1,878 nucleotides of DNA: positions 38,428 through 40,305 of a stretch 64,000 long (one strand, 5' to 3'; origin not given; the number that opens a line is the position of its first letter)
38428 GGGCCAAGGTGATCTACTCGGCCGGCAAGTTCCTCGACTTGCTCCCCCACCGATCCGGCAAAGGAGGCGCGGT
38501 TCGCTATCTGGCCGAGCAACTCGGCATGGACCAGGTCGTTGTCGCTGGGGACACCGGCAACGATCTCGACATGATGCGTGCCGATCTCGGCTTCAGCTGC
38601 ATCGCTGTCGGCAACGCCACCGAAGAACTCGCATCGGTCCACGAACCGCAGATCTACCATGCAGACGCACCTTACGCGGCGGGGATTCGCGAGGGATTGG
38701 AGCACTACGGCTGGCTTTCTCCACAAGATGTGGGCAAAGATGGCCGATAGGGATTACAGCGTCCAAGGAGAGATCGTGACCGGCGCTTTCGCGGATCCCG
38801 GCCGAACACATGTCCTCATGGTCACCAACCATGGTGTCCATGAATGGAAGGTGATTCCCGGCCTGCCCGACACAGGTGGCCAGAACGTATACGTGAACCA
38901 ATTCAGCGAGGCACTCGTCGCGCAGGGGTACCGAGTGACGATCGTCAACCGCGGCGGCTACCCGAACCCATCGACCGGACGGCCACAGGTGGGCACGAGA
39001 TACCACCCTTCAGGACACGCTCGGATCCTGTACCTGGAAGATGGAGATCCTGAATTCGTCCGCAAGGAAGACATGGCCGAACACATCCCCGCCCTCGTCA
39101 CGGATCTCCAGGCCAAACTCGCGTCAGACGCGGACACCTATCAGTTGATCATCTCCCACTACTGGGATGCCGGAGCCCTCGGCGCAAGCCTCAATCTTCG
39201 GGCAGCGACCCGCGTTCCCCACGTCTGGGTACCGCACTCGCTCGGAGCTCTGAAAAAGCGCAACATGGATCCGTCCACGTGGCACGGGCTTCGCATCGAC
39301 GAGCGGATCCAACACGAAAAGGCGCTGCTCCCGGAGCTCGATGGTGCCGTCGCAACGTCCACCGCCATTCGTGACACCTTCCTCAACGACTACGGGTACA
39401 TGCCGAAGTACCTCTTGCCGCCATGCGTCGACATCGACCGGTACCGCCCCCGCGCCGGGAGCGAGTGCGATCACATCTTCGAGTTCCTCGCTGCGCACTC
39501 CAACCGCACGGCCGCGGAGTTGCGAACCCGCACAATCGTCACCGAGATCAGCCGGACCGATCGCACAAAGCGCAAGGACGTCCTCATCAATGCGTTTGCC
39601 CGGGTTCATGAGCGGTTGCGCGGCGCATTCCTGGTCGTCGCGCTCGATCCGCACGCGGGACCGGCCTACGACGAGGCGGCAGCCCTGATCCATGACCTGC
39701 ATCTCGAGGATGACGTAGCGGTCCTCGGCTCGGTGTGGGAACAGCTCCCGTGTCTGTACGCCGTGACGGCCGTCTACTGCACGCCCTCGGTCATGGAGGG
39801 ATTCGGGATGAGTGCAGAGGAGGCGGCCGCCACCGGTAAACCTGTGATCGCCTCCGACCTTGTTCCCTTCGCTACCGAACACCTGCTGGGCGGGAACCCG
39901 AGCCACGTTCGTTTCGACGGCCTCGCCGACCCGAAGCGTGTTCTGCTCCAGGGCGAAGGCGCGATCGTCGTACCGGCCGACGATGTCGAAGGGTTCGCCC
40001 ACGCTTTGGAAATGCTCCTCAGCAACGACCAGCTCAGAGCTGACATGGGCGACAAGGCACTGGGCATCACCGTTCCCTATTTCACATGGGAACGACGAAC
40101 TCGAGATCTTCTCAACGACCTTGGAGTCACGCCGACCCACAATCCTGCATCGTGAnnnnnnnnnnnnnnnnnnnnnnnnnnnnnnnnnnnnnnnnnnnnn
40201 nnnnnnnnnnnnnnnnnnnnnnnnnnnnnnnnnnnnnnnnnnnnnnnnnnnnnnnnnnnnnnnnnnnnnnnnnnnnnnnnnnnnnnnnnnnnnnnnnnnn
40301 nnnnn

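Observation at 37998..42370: Compact glycoside-phosphate synthesis cluster: HAD-IIB phosphatase, SPS-like GT4, GDP-hexose-phosphorylase-like HIT enzyme, plus a convergent second SPS-like GT4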

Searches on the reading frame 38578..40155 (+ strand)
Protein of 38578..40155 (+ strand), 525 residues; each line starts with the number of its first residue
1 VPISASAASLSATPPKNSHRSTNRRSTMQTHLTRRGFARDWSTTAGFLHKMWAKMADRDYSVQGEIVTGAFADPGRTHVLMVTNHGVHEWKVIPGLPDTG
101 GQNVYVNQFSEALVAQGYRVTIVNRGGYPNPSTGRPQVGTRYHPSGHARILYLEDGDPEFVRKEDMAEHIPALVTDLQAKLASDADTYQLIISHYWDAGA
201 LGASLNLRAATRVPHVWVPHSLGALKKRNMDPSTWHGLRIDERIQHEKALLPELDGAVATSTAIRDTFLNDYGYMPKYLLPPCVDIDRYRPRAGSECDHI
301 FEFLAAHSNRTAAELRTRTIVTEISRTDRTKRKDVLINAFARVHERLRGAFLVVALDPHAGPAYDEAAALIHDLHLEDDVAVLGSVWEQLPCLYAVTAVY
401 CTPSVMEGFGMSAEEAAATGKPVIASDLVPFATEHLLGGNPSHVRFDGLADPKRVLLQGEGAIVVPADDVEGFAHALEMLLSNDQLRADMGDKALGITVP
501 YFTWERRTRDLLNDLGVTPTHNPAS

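Call 3: search_protein_families(library=pfam, proteins=[window:38578-40155:+], max_evalue=0.01)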
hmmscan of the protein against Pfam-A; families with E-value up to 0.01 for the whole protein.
window:38578-40155:+ (525 aa): 6 families
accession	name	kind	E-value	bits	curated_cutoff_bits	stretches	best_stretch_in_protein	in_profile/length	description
PF00534.26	Glycos_transf_1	-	3.8e-21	75.8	26.4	1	317-494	14-169/172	Glycosyl transferases group 1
PF13692.12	Glyco_trans_1_4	-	9.6e-19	68.5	27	1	324-483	7-142/142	Glycosyl transferases group 1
PF13439.12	Glyco_transf_4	-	4.8e-14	53.2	28.5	1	100-288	2-170/170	Glycosyltransferase Family 4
PF13579.12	Glyco_trans_4_4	-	4.6e-13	50.3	29.7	1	100-274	1-147/158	Glycosyl transferase 4-like domain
PF20706.3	GT4-conflict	-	3.3e-05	23.5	26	1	307-427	187-312/385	Family 4 Glycosyltransferase in conflict systems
PF13524.12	Glyco_trans_1_2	-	0.0028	18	25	1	461-512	92-143/144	Glycosyl transferase-like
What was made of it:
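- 38728..40155 (+): GT4A: SPS/MshA-type retaining GT4 glycosyltransferase, 475 aa (471 aa from the ATG at 38740). This is the synthase that is always paired with the HIT gene. Pfam GT4 domains (call 3).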

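Call 4: search_protein_families(library=ncbifam, proteins=[window:38578-40155:+], max_evalue=0.01)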
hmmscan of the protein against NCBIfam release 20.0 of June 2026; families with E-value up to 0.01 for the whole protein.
window:38578-40155:+ (525 aa): 15 families
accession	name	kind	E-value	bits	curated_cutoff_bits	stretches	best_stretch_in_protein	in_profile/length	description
TIGR03449.1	mycothiol_MshA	equivalog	9.5e-31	107.1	462.5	1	94-512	15-397/406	D-inositol-3-phosphate glycosyltransferase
TIGR02472.1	sucr_P_syn_N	equivalog_domain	4.9e-20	71.8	576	1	98-427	24-371/439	sucrose-phosphate synthase, putative, glycosyltransferase domain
TIGR04047.1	MSMEG_0565_glyc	hypoth_equivalog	8.3e-15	54.7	259.85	1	246-436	132-315/373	MSMEG_0565 family glycosyltransferase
TIGR03999.1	thiol_BshA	equivalog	1.8e-13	50.2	273.7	1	316-428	197-304/375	N-acetyl-alpha-D-glucosaminyl L-malate synthase BshA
TIGR03088.1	stp2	hypoth_equivalog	6.3e-09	35.3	409.05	1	284-508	169-363/374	TIGR03088 family PEP-CTERM/XrtA system glycosyltransferase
NF038295.1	EPS_HpsP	equivalog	2.2e-08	33.5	550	1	318-430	207-321/388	hormogonium polysaccharide biosynthesis glycosyltransferase HpsP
TIGR02149.1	glgA_Coryne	subfamily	4.5e-08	32.6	302.4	1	170-506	68-378/391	glycogen synthase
NF041876.1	EPS_EpsE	equivalog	1.6e-07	30.9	400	1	321-427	217-326/389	exopolysaccharide biosynthesis GT4 family glycosyltransferase EpsE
NF050063.1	ProtGlycPglJ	equivalog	2.2e-07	30.4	500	1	318-434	194-303/363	N-acetylgalactosamine-N,N'-diacetylbacillosaminyl-diphospho-undecaprenol 4-alpha-N-acetylgalactosaminyltransferase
NF038229.1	Glyco4_Geo_Pelo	equivalog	0.00038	19.6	400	1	360-428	198-269/338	GPMC system family 4 glycosyltransferase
TIGR02470.1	sucr_synth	equivalog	0.00069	17.8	810.4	1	23-113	201-292/784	sucrose synthase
NF012028.0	PRK15484.1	subfamily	0.0011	18.1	618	1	331-427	206-308/380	lipopolysaccharide N-acetylglucosaminyltransferase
NF050056.1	ProtGlycPglH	equivalog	0.0017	17.5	600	0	311-409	172-265/354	GalNAc-alpha-(1->4)-GalNAc-alpha-(1->3)-diNAcBac-PP-undecaprenol alpha-1,4-N-acetyl-D-galactosaminyltransferase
TIGR02468.1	sucrsPsyn_pln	equivalog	0.002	16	1143.95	0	398-426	573-601/1051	sucrose-phosphate synthase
NF038255.1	exopoly_VpsD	equivalog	0.0047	15.8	300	1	326-427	211-313/381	VpsD family glycosyltransferase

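Call 12: search_solved_structures(query=window:38728-40152:+, max_evalue=0.001)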
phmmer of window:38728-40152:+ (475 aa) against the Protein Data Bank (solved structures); distinct sequences matched with E-value up to 0.001: 14.
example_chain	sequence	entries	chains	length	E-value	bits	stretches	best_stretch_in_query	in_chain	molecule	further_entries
6kih_A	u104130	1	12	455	4.2e-22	81.8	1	24-377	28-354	Tll1590 protein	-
3c48_A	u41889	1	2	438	3.7e-20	75.4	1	43-431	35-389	Predicted glycosyltransferases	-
3c4q_A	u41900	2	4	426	4.7e-20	75.1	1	43-433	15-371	Predicted glycosyltransferases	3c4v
6ldq_D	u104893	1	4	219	4.7e-12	48.7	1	44-213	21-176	Tll1590 protein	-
2r60_A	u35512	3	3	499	9e-12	47.8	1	47-461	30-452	Glycosyl transferase, group 1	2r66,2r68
7qsg_A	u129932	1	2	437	2.4e-08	36.4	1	273-377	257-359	D-inositol 3-phosphate glycosyltransferase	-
2jjm_A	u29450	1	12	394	7.6e-05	24.9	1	268-385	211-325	GLYCOSYL TRANSFERASE, GROUP 1 FAMILY PROTEIN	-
4x7m_A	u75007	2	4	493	0.0001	24.5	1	261-379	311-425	TarM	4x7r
4x6l_A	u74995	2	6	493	0.0001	24.5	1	261-379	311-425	TarM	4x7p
4wac_A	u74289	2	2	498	0.00011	24.4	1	261-379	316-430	Glycosyl transferase, group 1 family protein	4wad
3mbo_A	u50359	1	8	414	0.00011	24.4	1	268-385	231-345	Glycosyltransferase, group 1 family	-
4n9w_A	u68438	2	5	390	0.00017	23.8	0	371-443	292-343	GDP-mannose-dependent alpha-(1-2)-phosphatidylinositol mannosyltransferase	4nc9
2gej_A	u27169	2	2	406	0.00018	23.7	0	372-443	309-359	PHOSPHATIDYLINOSITOL MANNOSYLTRANSFERASE (PimA)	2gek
5d00_A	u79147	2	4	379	0.00041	22.5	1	267-378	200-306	N-acetyl-alpha-D-glucosaminyl L-malate synthase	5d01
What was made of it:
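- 38728..40155 (+): Best solved relatives are T. elongatus SPS 6kih (4e-22) and MshA 3c48 (call 12).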

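Call 24: find_homologous_proteins(query=window:38740-40152:+, max_evalue=1e-10)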
Query window:38740-40152:+ (471 aa): 1264 proteins with E <= 1e-10 among 8000 candidates; the best 120 are listed.
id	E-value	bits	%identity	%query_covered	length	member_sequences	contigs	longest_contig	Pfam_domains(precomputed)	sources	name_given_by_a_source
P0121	0.0e+0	1086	100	100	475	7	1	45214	PF00534.27,PF13579.13,PF13439.13,PF13692.13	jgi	jgi:glycosyltransferase involved in cell wall biosynthesis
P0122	5.3e-276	934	84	100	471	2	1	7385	PF00534.27,PF13579.13,PF13439.13,PF20706.4,PF13692.13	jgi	-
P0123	3.3e-273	925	84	100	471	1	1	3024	PF00534.27,PF13579.13,PF13439.13,PF20706.4,PF13692.13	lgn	-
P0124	4.5e-268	908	83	100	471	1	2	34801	PF00534.27,PF13579.13,PF13439.13,PF20706.4,PF13692.13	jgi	jgi:mannosylfructose-phosphate synthase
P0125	7.7e-266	900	85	97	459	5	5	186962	PF00534.27,PF13579.13,PF13439.13,PF20706.4,PF13692.13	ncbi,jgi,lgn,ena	-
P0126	3.3e-261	885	82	97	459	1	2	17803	PF00534.27,PF13579.13,PF13524.13,PF13439.13,PF20706.4,PF13692.13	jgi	jgi:glycosyltransferase involved in cell wall biosynthesis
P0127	4.6e-261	885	81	100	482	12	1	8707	PF00534.27,PF13579.13,PF13439.13,PF20706.4,PF13692.13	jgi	jgi:mannosylfructose-phosphate synthase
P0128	4.7e-238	809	77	96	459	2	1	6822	PF00534.27,PF13579.13,PF13439.13,PF20706.4,PF13692.13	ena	-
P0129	1.0e-236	804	76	96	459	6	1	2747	PF00534.27,PF13579.13,PF13439.13,PF20706.4,PF13692.13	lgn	-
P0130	5.5e-230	782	77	94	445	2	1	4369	PF00534.27,PF13579.13,PF13439.13,PF20706.4,PF13692.13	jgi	jgi:mannosylfructose-phosphate synthase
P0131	2.8e-227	773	75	97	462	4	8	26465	PF00534.27,PF13579.13,PF13439.13,PF20706.4,PF13692.13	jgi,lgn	jgi:glycosyltransferase involved in cell wall biosynthesis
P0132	1.8e-224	764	74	97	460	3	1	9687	PF00534.27,PF13579.13,PF13439.13,PF20706.4,PF13692.13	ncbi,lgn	-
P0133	4.6e-222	756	73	97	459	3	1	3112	PF00534.27,PF13579.13,PF13439.13,PF20706.4,PF13692.13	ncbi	-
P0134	4.7e-221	753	74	97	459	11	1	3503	PF00534.27,PF13579.13,PF13439.13,PF20706.4,PF13692.13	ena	-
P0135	3.1e-216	737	72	95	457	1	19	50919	PF00534.27,PF13579.13,PF13439.13,PF20706.4,PF13692.13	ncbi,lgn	-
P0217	3.6e-188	644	64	95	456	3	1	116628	PF00534.27,PF13579.13,PF13524.13,PF13439.13,PF20706.4,PF13692.13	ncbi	-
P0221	1.1e-187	643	65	95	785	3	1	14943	PF00534.27,PF13579.13,PF16269.11,PF13439.13,PF20706.4,PF13692.13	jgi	-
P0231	1.1e-185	636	64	95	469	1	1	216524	PF00534.27,PF13579.13,PF13439.13,PF20706.4,PF13692.13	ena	-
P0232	1.1e-185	636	63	95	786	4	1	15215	PF00534.27,PF13579.13,PF16269.11,PF13439.13,PF20706.4,PF13692.13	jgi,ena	-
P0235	2.0e-185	635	63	96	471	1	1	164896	PF00534.27,PF13579.13,PF13439.13,PF20706.4,PF13692.13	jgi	jgi:mannosylfructose-phosphate synthase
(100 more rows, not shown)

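Call 62: find_encoding_contigs(protein=P0217, flank=7000, max_places=1)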
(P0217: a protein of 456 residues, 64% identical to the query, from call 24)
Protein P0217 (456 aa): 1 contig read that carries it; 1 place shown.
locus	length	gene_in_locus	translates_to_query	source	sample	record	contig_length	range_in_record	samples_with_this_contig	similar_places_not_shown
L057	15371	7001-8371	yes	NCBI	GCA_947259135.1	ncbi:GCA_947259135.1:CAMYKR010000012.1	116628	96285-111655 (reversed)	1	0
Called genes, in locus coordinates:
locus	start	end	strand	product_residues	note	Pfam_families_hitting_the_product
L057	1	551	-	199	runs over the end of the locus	PF03473:MOSC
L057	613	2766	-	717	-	PF00403:HMA, PF00122:E1-E2_ATPase, PF00702:Hydrolase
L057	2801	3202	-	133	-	PF00376:MerR, PF13411:MerR_1, PF09278:MerR-DNA-bind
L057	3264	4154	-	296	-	PF00106:adh_short, PF08659:KR, PF13561:adh_short_C2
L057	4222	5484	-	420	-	PF01494:FAD_binding_3 (weak), PF01946:Thi4 (weak), PF07992:Pyr_redox_2 (faint), PF00890:FAD_binding_2 (weak), PF01266:DAO (weak), PF01593:Amino_oxidase, PF12831:FAD_oxidored (weak), PF13450:NAD_binding_8, +1 more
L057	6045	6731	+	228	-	PF00578:AhpC-TSA, PF08534:Redoxin, PF13098:Thioredoxin_2 (weak), PF13905:Thioredoxin_8 (weak)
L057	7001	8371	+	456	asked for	PF13439:Glyco_transf_4, PF13579:Glyco_trans_4_4 (weak), PF20706:GT4-conflict, PF00534:Glycos_transf_1, PF13692:Glyco_trans_1_4, PF13524:Glyco_trans_1_2 (weak)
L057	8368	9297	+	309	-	PF16269:DUF4922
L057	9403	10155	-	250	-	PF00106:adh_short, PF01370:Epimerase, PF08659:KR, PF13460:NAD_binding_10 (weak), PF13561:adh_short_C2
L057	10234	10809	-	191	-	-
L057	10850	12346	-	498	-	PF04244:DPRP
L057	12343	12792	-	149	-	-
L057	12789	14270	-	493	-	PF01073:3Beta_HSD, PF01370:Epimerase, PF05368:NmrA, PF13460:NAD_binding_10, PF11066:DUF2867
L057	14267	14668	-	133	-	PF10604:Polyketide_cyc2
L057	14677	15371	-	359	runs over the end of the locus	PF07690:MFS_1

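Call 63: find_encoding_contigs(protein=P0231, flank=7000, max_places=1)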
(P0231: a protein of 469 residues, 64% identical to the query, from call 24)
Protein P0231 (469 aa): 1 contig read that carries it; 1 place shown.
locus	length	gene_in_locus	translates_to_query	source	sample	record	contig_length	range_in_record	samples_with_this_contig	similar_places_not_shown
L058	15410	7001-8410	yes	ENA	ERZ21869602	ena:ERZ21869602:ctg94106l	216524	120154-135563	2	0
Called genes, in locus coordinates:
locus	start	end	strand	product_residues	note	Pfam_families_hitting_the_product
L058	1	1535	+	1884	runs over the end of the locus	PF03781:FGE-sulfatase, PF13385:Laminin_G_3, PF13620:CarboxypepD_reg, PF13715:CarbopepD_reg_2, PF07705:CARDB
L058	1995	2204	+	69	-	PF03459:TOBE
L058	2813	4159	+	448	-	PF00881:Nitroreductase (faint)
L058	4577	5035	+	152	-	-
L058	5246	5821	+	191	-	PF18955:DUF5698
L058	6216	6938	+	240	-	PF05116:S6PP, PF08282:Hydrolase_3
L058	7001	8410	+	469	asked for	PF13439:Glyco_transf_4, PF13579:Glyco_trans_4_4, PF20706:GT4-conflict (weak), PF00534:Glycos_transf_1, PF13692:Glyco_trans_1_4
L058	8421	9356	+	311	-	PF16269:DUF4922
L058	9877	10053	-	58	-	-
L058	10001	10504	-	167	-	PF00484:Pro_CA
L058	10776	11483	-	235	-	PF16653:Sacchrp_dh_C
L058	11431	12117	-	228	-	PF03435:Sacchrp_dh_NADP, PF16653:Sacchrp_dh_C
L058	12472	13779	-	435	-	PF05222:AlaDh_PNT_N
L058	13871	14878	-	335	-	-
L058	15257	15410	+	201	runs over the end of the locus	PF07589:PEP_exosort_dom (weak)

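Call 64: find_encoding_contigs(protein=P0235, flank=7000, max_places=1)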
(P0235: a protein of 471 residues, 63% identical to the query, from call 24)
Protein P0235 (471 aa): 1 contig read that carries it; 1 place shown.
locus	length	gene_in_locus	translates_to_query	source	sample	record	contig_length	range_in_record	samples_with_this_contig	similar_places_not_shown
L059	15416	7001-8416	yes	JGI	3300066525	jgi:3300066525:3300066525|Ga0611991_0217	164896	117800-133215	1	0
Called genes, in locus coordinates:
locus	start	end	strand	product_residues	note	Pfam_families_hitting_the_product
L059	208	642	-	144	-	PF00571:CBS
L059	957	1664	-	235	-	PF09359:VTC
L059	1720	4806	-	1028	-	PF08757:CotH, PF13229:Beta_helix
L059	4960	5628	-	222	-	PF16316:DUF4956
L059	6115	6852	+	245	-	PF05116:S6PP, PF08282:Hydrolase_3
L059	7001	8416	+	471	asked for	PF13439:Glyco_transf_4, PF13579:Glyco_trans_4_4, PF20706:GT4-conflict, PF00534:Glycos_transf_1, PF13692:Glyco_trans_1_4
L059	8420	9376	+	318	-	PF16269:DUF4922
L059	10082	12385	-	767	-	PF03190:Thioredox_DsbH, PF13098:Thioredoxin_2 (weak), PF13899:Thioredoxin_7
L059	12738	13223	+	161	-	PF10604:Polyketide_cyc2 (weak)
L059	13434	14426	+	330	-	PF01966:HD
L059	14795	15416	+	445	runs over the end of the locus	PF02347:GDC-P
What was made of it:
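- Sampling from the GT4A side gave DUF4922 immediately downstream in 3 of 3 contigs (calls 62-64).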

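Call 83: search_protein_families(library=padloc, proteins=[window:38728-40155:+], max_evalue=0.001)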
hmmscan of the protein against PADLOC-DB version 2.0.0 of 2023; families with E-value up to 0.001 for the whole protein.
window:38728-40155:+ (475 aa): 0 families
